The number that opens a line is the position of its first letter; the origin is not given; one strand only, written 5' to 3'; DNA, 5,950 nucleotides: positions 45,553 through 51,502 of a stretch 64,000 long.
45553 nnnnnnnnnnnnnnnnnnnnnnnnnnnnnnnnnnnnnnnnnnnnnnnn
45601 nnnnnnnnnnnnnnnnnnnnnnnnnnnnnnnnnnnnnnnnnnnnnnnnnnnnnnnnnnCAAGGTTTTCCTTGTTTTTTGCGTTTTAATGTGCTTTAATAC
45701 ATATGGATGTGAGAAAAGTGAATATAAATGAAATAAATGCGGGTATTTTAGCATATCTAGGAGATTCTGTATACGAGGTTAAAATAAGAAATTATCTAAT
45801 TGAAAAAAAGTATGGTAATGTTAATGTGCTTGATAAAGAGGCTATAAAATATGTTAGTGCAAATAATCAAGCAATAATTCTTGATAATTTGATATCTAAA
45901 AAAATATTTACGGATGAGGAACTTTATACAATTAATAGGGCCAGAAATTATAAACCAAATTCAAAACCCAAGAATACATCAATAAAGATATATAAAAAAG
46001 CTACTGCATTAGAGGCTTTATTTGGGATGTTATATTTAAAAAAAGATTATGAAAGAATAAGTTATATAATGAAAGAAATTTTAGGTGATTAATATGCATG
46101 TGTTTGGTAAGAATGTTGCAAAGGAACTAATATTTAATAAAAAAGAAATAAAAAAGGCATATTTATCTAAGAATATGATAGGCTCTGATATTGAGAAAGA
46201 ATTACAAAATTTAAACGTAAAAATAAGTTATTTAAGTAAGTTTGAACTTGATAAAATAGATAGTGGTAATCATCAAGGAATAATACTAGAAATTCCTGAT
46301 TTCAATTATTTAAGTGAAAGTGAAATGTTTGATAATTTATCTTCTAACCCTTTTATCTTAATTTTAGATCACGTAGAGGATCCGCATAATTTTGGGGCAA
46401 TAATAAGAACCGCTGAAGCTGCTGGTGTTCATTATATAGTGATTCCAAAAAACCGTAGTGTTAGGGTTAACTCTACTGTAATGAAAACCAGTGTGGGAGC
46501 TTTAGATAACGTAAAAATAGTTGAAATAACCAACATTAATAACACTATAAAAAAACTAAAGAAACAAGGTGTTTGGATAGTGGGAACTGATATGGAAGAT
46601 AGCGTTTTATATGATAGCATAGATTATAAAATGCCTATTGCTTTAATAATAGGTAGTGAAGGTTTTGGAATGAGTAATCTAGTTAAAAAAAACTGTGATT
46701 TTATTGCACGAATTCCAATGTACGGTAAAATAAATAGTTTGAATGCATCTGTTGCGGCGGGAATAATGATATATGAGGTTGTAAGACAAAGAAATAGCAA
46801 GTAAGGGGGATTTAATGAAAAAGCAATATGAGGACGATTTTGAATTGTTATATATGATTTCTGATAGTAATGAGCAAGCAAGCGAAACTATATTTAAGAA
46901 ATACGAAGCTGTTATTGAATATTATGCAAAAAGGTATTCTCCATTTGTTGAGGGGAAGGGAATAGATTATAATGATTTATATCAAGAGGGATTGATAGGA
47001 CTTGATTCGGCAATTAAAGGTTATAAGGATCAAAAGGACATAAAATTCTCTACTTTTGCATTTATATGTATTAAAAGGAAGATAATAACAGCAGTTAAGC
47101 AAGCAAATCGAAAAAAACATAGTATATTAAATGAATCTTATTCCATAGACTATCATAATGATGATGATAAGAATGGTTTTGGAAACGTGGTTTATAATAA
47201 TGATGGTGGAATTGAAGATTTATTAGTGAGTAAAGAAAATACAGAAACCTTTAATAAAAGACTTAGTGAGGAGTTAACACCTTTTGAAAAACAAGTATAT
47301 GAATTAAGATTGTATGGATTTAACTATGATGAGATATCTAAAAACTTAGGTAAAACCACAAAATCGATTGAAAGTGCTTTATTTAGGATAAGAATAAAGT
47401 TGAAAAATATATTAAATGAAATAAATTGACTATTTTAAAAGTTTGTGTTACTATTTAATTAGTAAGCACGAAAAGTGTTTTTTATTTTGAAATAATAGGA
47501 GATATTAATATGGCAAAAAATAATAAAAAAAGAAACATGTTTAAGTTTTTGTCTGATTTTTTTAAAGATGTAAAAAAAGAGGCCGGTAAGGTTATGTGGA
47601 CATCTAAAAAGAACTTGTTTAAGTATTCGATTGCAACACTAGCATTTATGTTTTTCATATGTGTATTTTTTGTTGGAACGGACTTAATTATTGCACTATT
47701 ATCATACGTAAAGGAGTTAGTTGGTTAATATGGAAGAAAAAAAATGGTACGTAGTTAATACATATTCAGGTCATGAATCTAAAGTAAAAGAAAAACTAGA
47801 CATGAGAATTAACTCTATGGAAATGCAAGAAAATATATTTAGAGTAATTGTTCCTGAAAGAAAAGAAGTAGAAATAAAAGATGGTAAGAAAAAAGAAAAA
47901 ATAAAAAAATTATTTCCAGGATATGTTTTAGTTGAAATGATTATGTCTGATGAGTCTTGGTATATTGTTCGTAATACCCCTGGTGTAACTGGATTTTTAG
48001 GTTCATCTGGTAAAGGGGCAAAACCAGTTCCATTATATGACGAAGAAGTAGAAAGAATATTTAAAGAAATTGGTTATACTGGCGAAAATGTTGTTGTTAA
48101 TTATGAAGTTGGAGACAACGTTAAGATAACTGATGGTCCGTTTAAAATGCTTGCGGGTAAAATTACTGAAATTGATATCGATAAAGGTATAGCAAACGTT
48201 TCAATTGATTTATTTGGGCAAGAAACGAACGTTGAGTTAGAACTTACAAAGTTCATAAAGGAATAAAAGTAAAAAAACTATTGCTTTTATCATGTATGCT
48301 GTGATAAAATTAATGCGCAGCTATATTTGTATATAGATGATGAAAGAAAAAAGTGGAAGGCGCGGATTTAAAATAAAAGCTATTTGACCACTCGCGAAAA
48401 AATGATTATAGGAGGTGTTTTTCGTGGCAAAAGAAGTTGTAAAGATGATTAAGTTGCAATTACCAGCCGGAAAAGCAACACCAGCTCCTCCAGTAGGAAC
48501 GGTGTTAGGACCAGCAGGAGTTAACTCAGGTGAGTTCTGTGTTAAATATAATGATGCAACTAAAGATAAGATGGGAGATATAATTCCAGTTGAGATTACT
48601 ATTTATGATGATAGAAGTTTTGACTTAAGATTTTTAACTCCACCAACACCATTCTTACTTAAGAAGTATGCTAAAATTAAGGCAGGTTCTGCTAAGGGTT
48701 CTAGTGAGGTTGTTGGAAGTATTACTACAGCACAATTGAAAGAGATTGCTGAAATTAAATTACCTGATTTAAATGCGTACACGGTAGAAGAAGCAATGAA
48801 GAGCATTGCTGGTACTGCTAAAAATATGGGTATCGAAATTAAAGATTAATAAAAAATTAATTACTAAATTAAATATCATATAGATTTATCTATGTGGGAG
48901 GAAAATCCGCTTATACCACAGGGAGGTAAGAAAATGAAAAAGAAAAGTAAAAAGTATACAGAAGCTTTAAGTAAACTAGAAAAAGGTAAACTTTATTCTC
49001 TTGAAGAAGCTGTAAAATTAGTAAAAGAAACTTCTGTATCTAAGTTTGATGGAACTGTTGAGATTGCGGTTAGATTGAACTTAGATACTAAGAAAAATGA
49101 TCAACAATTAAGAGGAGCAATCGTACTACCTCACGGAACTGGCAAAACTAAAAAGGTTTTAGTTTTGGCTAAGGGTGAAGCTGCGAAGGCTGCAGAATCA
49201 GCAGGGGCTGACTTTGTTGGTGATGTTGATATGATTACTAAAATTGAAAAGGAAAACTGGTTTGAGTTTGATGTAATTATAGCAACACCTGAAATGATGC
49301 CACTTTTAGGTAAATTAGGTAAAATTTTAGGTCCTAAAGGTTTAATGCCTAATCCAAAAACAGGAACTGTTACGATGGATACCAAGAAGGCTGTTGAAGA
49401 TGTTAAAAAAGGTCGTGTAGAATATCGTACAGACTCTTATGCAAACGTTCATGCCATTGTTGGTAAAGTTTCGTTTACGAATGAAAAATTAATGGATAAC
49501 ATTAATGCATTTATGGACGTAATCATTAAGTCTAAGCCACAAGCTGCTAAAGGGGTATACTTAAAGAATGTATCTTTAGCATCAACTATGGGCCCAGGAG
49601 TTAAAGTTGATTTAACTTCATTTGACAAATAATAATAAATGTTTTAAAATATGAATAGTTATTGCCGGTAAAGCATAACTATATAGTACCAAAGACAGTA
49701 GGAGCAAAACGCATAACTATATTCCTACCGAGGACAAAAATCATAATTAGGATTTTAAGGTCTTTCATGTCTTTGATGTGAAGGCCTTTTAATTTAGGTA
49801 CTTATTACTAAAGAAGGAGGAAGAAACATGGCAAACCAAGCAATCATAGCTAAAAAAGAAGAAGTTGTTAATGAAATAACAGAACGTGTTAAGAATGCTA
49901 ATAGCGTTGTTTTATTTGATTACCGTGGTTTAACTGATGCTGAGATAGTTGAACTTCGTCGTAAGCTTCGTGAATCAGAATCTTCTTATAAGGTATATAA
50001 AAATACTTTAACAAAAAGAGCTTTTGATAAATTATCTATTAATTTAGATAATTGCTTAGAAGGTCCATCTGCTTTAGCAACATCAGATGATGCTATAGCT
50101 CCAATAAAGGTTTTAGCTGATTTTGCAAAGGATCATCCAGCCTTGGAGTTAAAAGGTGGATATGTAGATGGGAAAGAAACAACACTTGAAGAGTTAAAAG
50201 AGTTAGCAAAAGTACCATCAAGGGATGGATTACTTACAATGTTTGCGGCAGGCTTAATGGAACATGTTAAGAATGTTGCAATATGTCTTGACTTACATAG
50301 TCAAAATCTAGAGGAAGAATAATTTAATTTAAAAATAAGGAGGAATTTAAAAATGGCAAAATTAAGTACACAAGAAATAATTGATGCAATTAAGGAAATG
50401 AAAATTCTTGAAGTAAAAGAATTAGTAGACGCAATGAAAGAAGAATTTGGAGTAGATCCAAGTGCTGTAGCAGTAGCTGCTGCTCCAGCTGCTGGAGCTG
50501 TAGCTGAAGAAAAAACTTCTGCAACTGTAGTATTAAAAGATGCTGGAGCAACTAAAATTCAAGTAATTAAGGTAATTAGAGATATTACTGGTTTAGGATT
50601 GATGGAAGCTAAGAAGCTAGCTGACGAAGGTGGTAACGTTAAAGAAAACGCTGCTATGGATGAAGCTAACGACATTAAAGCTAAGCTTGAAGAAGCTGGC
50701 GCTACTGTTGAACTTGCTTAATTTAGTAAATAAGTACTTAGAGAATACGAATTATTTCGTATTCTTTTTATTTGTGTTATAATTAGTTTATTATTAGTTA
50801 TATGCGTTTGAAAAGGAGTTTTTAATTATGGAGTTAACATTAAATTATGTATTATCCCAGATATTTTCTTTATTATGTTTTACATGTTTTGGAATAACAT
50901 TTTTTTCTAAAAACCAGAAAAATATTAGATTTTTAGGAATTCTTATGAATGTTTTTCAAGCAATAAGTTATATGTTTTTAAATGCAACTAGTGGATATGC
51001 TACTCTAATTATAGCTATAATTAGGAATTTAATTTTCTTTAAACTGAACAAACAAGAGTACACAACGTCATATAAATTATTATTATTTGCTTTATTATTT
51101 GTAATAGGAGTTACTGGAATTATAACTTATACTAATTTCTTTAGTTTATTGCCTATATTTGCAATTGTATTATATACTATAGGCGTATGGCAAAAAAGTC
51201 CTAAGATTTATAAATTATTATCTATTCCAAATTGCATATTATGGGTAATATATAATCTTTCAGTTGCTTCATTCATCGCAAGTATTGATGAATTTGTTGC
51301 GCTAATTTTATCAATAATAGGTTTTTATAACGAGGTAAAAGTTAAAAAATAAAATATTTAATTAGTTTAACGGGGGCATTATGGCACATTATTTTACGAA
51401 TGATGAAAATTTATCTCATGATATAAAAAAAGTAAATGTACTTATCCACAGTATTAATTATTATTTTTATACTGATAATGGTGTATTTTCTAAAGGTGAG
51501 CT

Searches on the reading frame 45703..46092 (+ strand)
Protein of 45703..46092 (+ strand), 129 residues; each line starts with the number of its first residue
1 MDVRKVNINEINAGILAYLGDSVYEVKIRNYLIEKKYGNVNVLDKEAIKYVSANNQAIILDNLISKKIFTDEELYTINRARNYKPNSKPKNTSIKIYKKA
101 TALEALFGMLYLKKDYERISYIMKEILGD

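Call 31: search_protein_families(library=pfam, proteins=[window:45703-46092:+], max_evalue=0.00001)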
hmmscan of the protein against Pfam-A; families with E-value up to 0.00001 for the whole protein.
window:45703-46092:+ (129 aa): 1 family
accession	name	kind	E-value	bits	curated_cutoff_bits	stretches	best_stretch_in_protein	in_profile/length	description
PF00636.31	Ribonuclease_3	-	2.5e-20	73.6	27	1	16-114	3-101/102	Ribonuclease III domain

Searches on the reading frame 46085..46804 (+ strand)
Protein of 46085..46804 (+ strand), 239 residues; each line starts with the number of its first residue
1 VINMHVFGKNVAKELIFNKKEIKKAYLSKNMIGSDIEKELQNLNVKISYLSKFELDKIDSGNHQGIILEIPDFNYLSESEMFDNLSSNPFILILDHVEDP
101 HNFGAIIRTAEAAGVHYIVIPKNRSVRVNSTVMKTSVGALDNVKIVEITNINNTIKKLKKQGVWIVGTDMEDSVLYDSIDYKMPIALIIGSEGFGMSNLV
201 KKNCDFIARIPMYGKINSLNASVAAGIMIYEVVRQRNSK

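Call 31: search_protein_families(library=pfam, proteins=[window:46085-46804:+], max_evalue=0.00001)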
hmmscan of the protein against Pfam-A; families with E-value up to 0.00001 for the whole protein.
window:46085-46804:+ (239 aa): 2 families
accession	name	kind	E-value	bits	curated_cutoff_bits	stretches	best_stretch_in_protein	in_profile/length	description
PF00588.24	SpoU_methylase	-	2.7e-44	151.1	29.7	1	90-230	2-142/142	SpoU rRNA Methylase family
PF08032.17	SpoU_sub_bind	-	4.6e-11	43.3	22.8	1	6-75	2-75/76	RNA 2'-O ribose methyltransferase substrate binding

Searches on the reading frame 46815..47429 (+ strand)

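Call 31: search_protein_families(library=pfam, proteins=[window:46815-47429:+], max_evalue=0.00001)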
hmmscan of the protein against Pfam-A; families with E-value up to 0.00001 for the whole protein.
window:46815-47429:+ (204 aa): 2 families
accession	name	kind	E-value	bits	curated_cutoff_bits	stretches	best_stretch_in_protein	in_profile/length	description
PF04542.20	Sigma70_r2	-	7.6e-13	48.5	24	1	27-99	2-70/71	Sigma-70 region 2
PF08281.18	Sigma70_r4_2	-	9.6e-08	32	25.7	1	150-196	7-54/54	Sigma-70, region 4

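Call 76: search_protein_families(library=ncbifam, proteins=[window:46815-47429:+], max_evalue=0.00001)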
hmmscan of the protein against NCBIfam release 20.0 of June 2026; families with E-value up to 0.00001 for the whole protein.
window:46815-47429:+ (204 aa): 40 families (the best 25 are shown)
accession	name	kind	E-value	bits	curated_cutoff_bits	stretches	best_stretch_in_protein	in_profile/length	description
TIGR02859.1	spore_sigH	equivalog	3.9e-35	121.1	294.8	1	7-201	5-198/198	RNA polymerase sporulation sigma factor SigH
NF006147.0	PRK08295.1-4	equivalog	1.5e-34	119.4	212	1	7-200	8-200/201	RNA polymerase factor sigma-70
NF006148.0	PRK08295.1-5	equivalog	5e-34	117.5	208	1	7-201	19-212/218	RNA polymerase sporulation sigma factor SigH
NF006145.0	PRK08295.1-2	equivalog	8.4e-33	113.5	212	1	8-201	19-211/213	RNA polymerase sporulation sigma factor SigH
NF006146.0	PRK08295.1-3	equivalog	4.6e-30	104.8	414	1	10-199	20-208/218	RNA polymerase factor sigma-70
TIGR02937.1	sigma70-ECF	superfamily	8.5e-23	80.8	42.9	1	22-199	2-164/165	sigma-70 family RNA polymerase sigma factor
NF006158.0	PRK08301.1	equivalog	7e-13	48.6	339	1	6-171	44-202/241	RNA polymerase sporulation sigma factor SigE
NF004471.0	PRK05803.1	subfamily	2e-12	46.9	252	1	6-173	35-195/235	RNA polymerase sporulation sigma factor SigK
TIGR02835.1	spore_sigmaE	equivalog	6.4e-11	42.2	348.6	1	6-166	37-191/234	RNA polymerase sporulation sigma factor SigE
TIGR02846.1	spore_sigmaK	equivalog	4.2e-10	39.6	298.65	1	11-173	38-193/227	RNA polymerase sporulation sigma factor SigK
TIGR02997.1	Sig70-cyanoRpoD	subfamily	4.3e-10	39.4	384.5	1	38-99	91-148/298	RNA polymerase sigma factor, RpoD/SigA family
NF005809.0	PRK07670.1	equivalog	6.4e-10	38.9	326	1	16-104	18-105/255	FliA/WhiG family RNA polymerase sigma factor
TIGR02479.1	FliA_WhiG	subfamily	7.7e-10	38.9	189.6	1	27-93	2-67/224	FliA/WhiG family RNA polymerase sigma factor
TIGR02393.1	RpoD_Cterm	equivalog_domain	2.2e-09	37.3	354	1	37-99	16-74/238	RNA polymerase sigma factor RpoD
NF004052.0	PRK05572.1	subfamily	2.3e-08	33.8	311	1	3-86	14-93/252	SigF/SigG family RNA polymerase sporulation sigma factor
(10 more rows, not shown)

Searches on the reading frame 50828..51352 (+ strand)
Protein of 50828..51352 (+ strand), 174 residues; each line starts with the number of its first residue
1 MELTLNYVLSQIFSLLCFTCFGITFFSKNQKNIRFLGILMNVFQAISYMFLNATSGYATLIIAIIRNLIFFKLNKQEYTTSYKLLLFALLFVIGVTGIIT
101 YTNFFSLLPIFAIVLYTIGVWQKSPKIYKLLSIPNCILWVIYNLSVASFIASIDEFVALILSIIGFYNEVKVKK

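Call 31: search_protein_families(library=pfam, proteins=[window:50828-51352:+], max_evalue=0.00001)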
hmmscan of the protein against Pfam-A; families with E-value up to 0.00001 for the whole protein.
window:50828-51352:+ (174 aa): 1 family
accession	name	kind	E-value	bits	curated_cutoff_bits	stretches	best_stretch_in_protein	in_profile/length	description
PF10688.14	Imp-YgjV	-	4.7e-26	91.9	23.5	1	9-167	2-153/159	Bacterial inner membrane protein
